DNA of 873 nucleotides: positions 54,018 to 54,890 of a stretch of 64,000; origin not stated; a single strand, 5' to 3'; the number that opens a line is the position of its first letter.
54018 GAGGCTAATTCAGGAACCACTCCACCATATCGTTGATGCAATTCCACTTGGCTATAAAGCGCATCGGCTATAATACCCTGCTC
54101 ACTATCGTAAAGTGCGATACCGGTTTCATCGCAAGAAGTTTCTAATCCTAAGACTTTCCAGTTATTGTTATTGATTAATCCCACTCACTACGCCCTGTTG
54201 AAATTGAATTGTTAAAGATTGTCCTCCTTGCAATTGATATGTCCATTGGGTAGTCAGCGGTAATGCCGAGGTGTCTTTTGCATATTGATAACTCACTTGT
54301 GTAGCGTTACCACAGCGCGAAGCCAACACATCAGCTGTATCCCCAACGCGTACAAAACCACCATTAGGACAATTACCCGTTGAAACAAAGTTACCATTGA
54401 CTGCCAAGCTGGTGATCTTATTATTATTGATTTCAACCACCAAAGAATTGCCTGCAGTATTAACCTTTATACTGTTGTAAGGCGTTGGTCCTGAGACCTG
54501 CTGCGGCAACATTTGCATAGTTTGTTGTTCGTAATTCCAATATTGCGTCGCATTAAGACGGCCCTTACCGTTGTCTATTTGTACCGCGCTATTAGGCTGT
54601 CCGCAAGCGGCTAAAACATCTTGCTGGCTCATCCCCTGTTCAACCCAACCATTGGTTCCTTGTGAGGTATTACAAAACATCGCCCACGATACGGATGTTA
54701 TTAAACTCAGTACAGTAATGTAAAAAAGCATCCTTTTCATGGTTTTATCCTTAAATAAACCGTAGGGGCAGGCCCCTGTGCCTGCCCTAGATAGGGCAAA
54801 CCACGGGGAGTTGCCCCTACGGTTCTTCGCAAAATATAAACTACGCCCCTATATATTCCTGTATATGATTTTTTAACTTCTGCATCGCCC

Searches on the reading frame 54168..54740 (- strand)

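Call 42: search_protein_families(library=pfam, proteins=[window:54168-54740:-], max_evalue=0.00001)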
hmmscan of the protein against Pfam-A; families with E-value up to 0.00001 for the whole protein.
window:54168-54740:- (190 aa): 1 family
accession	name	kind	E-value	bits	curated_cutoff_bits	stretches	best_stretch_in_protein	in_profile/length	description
PF11006.13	DUF2845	-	2.7e-10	40.8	21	0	30-71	8-44/90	Protein of unknown function (DUF2845)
